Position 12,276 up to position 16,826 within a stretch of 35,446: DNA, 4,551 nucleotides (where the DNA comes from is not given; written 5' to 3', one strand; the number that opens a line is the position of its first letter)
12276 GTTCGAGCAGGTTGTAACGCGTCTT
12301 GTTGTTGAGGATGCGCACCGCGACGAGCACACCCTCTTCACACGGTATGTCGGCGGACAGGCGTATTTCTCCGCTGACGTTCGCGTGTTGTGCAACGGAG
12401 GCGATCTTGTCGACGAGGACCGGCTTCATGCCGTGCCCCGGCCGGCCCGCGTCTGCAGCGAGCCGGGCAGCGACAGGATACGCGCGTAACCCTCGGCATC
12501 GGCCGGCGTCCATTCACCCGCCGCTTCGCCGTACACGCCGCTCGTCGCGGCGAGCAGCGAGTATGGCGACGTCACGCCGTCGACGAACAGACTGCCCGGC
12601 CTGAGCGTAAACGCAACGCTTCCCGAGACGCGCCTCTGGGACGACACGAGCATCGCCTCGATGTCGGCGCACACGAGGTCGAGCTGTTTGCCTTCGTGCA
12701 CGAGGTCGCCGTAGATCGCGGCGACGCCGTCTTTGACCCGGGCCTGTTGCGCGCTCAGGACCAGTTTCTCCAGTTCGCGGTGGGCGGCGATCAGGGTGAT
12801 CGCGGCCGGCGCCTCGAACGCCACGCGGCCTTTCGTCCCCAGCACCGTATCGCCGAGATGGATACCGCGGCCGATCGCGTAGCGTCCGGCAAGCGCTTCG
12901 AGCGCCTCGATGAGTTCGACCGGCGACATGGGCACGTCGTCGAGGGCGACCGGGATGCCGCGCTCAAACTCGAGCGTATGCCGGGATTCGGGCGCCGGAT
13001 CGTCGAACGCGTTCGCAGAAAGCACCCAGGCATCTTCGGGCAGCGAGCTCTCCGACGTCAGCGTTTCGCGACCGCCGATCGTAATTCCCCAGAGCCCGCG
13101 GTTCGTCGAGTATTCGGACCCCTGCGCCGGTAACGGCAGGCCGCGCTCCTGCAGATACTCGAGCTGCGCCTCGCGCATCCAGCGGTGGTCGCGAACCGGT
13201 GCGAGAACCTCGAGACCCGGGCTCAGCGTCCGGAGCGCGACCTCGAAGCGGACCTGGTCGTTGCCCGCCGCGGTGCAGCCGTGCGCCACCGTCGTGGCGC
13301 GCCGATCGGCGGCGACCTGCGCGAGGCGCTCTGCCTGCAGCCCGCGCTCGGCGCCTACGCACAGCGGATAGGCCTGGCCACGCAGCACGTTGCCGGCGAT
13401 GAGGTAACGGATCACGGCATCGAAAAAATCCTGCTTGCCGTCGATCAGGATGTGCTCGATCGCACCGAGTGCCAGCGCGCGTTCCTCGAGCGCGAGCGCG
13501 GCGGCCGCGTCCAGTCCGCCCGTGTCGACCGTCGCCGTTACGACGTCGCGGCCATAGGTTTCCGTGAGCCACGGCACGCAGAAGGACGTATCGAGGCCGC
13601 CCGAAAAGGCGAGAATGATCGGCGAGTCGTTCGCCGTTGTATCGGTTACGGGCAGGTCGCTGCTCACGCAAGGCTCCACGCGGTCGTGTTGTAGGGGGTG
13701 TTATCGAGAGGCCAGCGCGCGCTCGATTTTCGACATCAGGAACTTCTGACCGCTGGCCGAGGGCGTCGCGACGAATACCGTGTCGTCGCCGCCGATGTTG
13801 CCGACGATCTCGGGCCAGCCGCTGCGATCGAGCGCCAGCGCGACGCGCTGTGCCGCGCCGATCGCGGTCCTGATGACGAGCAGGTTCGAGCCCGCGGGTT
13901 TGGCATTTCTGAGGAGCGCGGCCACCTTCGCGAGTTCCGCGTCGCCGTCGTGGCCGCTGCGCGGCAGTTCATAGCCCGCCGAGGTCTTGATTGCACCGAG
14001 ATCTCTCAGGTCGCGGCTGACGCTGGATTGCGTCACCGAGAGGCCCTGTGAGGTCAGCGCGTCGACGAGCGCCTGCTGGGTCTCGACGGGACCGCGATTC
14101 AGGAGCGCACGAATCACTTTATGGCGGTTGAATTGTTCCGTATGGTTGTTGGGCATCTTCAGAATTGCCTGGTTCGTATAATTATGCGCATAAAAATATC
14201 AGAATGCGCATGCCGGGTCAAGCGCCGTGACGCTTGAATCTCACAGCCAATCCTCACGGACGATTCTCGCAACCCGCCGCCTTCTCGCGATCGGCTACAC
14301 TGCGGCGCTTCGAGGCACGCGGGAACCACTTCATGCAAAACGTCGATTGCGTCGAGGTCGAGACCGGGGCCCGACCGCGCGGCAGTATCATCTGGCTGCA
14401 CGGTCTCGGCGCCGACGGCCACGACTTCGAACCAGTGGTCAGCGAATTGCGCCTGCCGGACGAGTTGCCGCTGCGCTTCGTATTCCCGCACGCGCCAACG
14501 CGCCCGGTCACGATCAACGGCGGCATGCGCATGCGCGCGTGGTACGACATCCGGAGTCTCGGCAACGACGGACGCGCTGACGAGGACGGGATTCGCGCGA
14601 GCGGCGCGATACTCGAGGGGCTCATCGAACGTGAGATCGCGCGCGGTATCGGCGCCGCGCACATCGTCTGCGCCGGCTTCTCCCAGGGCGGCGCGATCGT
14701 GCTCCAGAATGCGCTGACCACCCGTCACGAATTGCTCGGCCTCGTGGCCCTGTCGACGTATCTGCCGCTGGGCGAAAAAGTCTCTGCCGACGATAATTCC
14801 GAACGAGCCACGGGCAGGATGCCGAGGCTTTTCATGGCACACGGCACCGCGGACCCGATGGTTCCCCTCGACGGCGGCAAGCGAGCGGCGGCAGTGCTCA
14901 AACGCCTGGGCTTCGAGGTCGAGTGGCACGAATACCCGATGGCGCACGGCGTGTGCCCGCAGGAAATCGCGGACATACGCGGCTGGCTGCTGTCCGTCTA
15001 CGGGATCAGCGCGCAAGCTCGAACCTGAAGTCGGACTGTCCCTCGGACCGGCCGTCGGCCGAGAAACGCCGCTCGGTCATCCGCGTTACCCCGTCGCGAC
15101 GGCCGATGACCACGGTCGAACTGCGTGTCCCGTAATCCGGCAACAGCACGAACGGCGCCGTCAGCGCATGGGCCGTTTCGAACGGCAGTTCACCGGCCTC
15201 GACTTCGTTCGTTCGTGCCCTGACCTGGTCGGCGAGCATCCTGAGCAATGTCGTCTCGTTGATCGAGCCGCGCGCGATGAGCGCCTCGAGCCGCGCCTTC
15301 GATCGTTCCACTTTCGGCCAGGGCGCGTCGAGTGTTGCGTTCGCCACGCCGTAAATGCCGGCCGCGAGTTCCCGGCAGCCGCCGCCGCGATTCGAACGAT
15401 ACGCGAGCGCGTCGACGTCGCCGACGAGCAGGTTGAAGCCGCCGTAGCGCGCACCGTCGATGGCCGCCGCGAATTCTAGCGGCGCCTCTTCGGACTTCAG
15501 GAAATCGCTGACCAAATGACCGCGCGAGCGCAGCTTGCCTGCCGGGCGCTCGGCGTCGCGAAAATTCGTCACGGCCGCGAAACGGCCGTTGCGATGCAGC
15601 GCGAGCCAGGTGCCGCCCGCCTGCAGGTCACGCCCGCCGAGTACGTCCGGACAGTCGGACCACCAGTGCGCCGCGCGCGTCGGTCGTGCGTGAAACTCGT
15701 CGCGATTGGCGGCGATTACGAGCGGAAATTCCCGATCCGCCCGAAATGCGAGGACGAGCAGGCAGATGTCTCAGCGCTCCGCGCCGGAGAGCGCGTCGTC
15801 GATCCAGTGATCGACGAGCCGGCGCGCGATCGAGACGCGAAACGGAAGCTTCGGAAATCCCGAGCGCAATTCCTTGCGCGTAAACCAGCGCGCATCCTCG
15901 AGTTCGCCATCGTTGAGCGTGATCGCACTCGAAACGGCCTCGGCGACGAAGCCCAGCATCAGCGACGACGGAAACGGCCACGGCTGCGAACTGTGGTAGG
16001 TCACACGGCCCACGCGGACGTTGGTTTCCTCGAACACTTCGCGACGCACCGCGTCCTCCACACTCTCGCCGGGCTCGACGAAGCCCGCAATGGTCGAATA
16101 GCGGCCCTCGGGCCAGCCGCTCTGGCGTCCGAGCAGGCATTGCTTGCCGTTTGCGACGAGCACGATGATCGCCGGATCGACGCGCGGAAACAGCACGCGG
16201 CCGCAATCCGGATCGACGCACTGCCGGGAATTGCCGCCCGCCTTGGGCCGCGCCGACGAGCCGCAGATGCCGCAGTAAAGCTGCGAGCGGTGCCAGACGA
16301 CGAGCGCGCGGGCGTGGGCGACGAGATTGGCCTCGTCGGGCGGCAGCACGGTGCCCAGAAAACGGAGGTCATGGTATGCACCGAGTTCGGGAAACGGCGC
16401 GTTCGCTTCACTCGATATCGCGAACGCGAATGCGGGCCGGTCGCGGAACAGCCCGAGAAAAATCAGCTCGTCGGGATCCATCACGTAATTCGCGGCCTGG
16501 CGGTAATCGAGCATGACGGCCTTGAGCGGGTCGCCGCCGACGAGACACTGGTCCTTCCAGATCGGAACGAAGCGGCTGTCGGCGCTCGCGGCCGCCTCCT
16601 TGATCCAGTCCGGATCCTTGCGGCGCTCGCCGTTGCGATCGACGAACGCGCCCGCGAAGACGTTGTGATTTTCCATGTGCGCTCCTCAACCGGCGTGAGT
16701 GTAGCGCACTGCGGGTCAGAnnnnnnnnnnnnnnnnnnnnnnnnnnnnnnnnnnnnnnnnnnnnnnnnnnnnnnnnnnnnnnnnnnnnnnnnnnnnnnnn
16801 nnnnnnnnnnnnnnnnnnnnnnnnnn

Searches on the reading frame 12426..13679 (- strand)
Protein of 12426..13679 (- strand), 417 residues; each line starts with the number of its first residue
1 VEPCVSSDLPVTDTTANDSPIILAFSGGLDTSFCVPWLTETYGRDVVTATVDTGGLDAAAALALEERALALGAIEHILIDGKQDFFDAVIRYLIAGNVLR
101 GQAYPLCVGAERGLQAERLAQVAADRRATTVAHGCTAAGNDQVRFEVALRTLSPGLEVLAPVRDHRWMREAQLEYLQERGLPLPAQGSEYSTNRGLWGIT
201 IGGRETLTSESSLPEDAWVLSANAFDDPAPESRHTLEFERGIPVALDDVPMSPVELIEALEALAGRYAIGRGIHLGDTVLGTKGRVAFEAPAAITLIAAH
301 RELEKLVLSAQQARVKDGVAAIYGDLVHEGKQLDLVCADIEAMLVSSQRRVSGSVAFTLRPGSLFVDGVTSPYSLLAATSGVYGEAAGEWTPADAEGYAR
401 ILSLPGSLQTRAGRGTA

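Call 17: search_protein_families(library=pfam, proteins=[window:12426-13679:-], max_evalue=0.00001)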
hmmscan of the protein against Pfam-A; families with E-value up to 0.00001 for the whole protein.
window:12426-13679:- (417 aa): 2 families
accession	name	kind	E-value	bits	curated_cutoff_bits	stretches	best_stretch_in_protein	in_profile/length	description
PF00764.25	Arginosuc_synth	-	2.5e-43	148.4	27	1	21-182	2-162/162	Arginosuccinate synthase N-terminal HUP domain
PF20979.2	Arginosuc_syn_C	-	8.8e-40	137.1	27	1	190-405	1-215/219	Arginosuccinate synthase C-terminal domain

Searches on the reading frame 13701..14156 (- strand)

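Call 17: search_protein_families(library=pfam, proteins=[window:13701-14156:-], max_evalue=0.00001)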
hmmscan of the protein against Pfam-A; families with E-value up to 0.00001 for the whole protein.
window:13701-14156:- (151 aa): 2 families
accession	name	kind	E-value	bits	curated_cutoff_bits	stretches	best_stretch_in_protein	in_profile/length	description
PF02863.23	Arg_repressor_C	-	1.2e-16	60.7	25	1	90-145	12-67/68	Arginine repressor, C-terminal domain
PF01316.27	Arg_repressor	-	8.1e-16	58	27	1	8-60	3-55/70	Arginine repressor, DNA binding domain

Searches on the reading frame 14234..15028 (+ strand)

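Call 17: search_protein_families(library=pfam, proteins=[window:14234-15028:+], max_evalue=0.00001)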
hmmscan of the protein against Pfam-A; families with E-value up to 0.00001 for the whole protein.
window:14234-15028:+ (264 aa): 1 family
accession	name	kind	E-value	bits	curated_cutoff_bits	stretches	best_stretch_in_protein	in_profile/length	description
PF02230.22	Abhydrolase_2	-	6.7e-46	157.3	23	1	42-251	6-212/217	Phospholipase/Carboxylesterase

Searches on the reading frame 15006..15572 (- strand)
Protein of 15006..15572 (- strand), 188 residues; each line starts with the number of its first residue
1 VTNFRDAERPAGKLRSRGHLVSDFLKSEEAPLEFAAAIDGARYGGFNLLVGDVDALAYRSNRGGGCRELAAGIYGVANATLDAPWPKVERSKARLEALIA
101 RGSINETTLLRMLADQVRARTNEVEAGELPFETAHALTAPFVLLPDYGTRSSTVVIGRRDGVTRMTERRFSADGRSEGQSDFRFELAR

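Call 17: search_protein_families(library=pfam, proteins=[window:15006-15572:-], max_evalue=0.00001)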
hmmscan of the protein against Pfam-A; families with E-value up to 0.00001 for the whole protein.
window:15006-15572:- (188 aa): 1 family
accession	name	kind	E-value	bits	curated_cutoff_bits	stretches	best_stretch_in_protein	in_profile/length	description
PF05742.17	TANGO2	-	7.4e-30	105.4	22.6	1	1-170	68-255/257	Transport and Golgi organisation 2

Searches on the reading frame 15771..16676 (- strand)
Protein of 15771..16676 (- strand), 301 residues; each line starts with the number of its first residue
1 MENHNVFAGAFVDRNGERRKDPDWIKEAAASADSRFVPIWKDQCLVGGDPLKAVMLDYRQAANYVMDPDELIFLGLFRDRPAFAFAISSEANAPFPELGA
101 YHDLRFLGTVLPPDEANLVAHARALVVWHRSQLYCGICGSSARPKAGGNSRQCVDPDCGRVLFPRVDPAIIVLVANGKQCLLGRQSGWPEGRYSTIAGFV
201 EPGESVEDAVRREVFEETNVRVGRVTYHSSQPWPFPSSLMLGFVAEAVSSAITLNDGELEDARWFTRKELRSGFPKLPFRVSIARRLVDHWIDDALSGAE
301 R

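Call 17: search_protein_families(library=pfam, proteins=[window:15771-16676:-], max_evalue=0.00001)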
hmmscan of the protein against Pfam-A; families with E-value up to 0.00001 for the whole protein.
window:15771-16676:- (301 aa): 2 families
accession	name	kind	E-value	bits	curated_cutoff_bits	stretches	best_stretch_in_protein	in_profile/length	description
PF00293.34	NUDIX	-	5.7e-21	75.4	21.1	1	168-273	4-119/134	NUDIX domain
PF09296.17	NUDIX-like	-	4e-12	47.2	22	1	34-128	2-96/96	NADH pyrophosphatase-like rudimentary NUDIX domain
